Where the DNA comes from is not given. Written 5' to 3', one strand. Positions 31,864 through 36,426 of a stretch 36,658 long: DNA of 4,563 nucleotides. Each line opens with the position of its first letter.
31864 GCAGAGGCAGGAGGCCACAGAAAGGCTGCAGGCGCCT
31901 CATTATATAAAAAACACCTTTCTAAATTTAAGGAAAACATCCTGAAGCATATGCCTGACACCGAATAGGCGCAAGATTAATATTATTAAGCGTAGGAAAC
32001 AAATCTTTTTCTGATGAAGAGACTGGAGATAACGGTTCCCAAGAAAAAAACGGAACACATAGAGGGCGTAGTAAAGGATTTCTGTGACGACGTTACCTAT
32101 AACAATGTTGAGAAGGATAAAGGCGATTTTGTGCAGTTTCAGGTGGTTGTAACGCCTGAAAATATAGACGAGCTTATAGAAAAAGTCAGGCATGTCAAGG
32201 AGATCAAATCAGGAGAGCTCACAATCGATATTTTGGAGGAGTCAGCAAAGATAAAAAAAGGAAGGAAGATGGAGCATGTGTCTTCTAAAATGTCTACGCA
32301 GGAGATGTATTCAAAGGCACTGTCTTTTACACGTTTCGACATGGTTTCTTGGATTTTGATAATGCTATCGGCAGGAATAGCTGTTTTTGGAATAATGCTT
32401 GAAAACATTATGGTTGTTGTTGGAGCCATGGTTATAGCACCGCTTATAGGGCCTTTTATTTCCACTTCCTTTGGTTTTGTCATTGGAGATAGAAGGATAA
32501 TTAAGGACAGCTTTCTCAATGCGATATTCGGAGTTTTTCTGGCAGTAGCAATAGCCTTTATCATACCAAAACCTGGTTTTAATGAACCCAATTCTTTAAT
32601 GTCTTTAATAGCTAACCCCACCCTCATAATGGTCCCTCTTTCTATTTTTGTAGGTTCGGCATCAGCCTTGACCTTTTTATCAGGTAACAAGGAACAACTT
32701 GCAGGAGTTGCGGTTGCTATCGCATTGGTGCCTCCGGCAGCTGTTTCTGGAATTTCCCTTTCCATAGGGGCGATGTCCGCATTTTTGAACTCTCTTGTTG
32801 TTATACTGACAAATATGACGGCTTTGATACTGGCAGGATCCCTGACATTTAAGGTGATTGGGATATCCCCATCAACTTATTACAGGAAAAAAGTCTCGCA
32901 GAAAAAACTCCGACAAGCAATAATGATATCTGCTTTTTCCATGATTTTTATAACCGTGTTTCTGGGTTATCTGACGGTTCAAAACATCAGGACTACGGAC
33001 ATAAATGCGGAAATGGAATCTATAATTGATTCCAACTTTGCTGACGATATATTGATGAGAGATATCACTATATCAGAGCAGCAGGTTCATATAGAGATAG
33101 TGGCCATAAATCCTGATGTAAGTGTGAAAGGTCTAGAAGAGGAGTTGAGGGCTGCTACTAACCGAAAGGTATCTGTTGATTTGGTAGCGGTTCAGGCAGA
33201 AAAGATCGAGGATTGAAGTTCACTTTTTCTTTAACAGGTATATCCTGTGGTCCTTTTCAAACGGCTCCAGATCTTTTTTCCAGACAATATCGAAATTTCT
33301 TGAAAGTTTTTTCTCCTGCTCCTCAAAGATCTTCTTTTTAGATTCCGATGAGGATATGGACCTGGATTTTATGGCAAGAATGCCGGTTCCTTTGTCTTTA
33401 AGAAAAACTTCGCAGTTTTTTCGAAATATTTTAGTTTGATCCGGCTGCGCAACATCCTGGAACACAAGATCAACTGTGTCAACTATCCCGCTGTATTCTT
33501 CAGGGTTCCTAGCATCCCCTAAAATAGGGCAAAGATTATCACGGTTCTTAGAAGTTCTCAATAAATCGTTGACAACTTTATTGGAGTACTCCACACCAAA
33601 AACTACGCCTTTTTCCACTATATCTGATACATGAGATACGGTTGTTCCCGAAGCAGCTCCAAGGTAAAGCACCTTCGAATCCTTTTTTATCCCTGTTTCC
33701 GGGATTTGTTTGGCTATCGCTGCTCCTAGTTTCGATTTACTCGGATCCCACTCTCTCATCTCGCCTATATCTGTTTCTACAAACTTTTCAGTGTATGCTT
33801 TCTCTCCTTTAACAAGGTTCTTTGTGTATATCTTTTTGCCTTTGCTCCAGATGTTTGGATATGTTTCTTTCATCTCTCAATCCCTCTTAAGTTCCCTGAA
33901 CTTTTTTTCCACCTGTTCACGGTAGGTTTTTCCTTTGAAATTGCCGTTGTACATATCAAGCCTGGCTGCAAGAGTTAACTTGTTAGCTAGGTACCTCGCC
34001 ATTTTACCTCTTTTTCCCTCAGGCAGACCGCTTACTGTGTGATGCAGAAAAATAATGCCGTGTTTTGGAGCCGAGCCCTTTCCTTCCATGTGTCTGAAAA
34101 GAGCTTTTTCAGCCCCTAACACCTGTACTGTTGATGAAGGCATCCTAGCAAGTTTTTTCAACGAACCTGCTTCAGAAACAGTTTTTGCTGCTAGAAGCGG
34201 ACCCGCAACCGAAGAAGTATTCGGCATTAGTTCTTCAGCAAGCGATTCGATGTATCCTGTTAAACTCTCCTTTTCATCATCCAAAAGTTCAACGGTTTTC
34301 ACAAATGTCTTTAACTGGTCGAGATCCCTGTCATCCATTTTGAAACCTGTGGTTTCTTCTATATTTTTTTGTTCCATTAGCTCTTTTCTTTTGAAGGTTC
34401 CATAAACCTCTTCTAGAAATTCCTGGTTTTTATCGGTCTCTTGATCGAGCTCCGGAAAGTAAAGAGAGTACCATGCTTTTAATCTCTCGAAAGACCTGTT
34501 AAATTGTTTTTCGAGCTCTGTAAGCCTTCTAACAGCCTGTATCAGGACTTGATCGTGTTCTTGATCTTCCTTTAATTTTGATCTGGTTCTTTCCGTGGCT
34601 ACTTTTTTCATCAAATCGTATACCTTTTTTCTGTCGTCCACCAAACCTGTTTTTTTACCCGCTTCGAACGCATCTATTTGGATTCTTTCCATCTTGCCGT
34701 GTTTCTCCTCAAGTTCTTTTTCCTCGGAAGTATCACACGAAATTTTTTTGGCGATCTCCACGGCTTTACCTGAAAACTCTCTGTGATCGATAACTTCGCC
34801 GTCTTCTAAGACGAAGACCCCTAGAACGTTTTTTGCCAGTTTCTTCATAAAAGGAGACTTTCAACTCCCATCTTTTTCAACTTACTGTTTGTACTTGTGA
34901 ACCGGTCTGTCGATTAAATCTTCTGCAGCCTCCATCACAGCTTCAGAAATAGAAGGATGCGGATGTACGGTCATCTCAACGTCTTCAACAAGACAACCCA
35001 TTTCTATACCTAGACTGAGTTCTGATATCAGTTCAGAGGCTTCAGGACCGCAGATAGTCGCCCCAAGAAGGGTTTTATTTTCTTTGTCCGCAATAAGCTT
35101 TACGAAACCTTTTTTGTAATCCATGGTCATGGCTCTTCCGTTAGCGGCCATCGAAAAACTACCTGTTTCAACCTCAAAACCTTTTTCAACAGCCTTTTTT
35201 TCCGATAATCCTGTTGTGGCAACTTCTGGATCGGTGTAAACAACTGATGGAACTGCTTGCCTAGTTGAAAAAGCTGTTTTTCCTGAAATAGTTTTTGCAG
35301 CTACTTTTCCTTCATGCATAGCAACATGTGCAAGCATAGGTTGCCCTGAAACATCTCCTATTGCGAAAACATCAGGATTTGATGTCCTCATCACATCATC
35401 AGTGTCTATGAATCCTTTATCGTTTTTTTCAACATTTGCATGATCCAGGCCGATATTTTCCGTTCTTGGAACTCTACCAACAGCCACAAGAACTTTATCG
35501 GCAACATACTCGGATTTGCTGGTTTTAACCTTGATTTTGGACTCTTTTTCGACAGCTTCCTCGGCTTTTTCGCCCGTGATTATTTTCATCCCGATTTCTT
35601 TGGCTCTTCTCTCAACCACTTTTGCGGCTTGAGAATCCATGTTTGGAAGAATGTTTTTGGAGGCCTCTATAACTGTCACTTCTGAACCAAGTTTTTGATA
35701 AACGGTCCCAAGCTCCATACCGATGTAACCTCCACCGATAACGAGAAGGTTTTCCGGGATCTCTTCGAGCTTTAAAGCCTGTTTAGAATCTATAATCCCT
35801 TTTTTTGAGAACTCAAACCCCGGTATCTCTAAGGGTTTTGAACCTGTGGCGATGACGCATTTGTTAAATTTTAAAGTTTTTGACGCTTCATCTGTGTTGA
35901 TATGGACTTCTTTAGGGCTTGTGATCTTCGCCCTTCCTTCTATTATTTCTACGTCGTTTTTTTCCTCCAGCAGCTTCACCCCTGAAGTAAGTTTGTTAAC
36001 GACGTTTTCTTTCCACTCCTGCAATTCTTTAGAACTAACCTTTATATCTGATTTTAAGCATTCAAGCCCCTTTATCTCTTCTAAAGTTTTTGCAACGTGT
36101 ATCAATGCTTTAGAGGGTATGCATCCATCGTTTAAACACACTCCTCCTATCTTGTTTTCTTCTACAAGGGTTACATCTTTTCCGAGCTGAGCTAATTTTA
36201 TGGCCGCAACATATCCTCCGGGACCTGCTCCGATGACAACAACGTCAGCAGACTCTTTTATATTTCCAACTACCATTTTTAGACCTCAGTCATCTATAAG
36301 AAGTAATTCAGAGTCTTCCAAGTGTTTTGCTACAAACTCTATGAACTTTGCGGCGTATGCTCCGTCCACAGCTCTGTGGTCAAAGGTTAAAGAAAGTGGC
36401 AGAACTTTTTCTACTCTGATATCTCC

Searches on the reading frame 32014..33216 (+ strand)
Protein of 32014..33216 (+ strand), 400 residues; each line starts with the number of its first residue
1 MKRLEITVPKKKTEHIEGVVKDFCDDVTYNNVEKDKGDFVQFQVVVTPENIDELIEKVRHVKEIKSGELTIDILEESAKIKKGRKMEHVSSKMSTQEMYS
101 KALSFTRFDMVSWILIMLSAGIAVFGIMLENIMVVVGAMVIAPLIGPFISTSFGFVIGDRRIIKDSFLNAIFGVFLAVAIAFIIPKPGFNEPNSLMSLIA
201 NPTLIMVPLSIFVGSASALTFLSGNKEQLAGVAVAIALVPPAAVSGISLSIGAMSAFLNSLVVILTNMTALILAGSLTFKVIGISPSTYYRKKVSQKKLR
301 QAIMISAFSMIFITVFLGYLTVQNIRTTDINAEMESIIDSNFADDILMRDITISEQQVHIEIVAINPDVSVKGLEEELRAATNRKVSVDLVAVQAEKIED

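Call 70: search_protein_families(library=pfam, proteins=[window:32014-33216:+], max_evalue=0.0001)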
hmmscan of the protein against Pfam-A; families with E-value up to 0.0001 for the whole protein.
window:32014-33216:+ (400 aa): 1 family
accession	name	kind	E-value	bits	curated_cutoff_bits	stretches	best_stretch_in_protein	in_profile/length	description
PF04087.19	DUF389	-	4.1e-28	98.6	23.9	1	139-273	1-137/137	Domain of unknown function (DUF389)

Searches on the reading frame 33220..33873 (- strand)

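Call 70: search_protein_families(library=pfam, proteins=[window:33220-33873:-], max_evalue=0.0001)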
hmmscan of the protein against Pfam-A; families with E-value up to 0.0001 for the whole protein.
window:33220-33873:- (217 aa): 1 family
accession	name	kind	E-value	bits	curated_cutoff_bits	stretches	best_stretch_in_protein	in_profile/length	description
PF01269.23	Fibrillarin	-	5.4e-77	258.4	27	1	10-213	16-222/227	Fibrillarin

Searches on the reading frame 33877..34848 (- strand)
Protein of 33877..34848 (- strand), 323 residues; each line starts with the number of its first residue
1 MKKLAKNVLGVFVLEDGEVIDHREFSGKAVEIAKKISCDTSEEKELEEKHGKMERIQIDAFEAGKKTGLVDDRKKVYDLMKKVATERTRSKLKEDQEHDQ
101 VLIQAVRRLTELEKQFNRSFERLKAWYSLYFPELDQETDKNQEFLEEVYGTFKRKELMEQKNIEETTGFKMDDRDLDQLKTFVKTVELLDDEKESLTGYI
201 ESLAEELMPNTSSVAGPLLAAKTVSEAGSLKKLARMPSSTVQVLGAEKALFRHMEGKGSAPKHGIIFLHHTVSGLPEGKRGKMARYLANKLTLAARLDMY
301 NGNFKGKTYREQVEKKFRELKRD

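Call 70: search_protein_families(library=pfam, proteins=[window:33877-34848:-], max_evalue=0.0001)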
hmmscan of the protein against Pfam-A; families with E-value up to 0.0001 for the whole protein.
window:33877-34848:- (323 aa): 1 family
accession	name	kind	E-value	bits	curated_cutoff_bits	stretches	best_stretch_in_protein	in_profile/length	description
PF01798.23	Nop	-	2.7e-51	174.7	25.4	1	109-318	2-227/228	snoRNA binding domain, fibrillarin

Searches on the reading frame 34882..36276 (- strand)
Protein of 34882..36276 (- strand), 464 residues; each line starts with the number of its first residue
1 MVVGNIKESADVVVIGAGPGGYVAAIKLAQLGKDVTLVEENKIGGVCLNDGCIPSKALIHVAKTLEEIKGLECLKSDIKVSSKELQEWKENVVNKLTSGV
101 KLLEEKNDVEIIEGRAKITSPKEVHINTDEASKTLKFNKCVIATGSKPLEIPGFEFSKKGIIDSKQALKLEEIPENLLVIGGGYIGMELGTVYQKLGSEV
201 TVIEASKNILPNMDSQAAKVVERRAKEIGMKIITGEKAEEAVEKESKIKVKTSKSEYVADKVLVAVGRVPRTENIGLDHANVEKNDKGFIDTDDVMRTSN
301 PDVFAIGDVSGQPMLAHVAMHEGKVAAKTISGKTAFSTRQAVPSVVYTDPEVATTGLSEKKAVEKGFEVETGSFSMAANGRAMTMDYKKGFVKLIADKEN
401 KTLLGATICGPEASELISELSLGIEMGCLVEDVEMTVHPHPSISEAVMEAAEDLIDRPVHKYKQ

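Call 70: search_protein_families(library=pfam, proteins=[window:34882-36276:-], max_evalue=0.0001)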
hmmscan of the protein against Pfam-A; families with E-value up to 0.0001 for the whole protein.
window:34882-36276:- (464 aa): 15 families
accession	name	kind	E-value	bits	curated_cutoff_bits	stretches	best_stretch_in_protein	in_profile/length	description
PF07992.20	Pyr_redox_2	-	1.8e-77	261.1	26.1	1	11-323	2-291/291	Pyridine nucleotide-disulphide oxidoreductase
PF02852.28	Pyr_redox_dim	-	1.2e-37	128.9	25.3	1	342-451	1-110/110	Pyridine nucleotide-disulphide oxidoreductase, dimerisation domain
PF00070.33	Pyr_redox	-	1e-25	90.5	22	1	177-252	2-79/82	Pyridine nucleotide-disulphide oxidoreductase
PF13738.12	Pyr_redox_3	-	3.7e-10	40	30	0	215-278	81-146/305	Pyridine nucleotide-disulphide oxidoreductase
PF13450.12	NAD_binding_8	-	1.7e-09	38.3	21.9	1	14-47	1-35/68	NAD(P)-binding Rossmann-like domain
PF03486.20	HI0933_like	-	2.6e-09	37.3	50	1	11-43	2-34/244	HI0933-like protein Rossmann domain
PF01134.28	GIDA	-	5.8e-09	35.9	22.1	1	11-146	1-150/391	Glucose inhibited division protein A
PF12831.13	FAD_oxidored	-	3.5e-08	33.6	27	1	11-46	1-37/416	FAD dependent oxidoreductase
PF00890.30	FAD_binding_2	-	1.1e-07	31.8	20.4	1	11-41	1-31/414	FAD binding domain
PF01262.27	AlaDh_PNT_C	-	4.3e-07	30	23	0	175-241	29-79/214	Alanine dehydrogenase/PNT, C-terminal domain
PF03721.20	UDPG_MGDP_dh_N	-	5.4e-07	29.8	27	1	177-242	3-68/187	UDP-glucose/GDP-mannose dehydrogenase family, NAD binding domain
PF01494.25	FAD_binding_3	-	5.9e-07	29.5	22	0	10-40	2-32/349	FAD binding domain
PF01266.30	DAO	-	7.7e-07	29.4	27.9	0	11-44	1-35/353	FAD dependent oxidoreductase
PF02737.24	3HCDH_N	-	3.2e-05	24.4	22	0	178-260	3-78/180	3-hydroxyacyl-CoA dehydrogenase, NAD binding domain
PF04820.20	Trp_halogenase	-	6.7e-05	22.4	21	1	11-79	1-73/458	Tryptophan halogenase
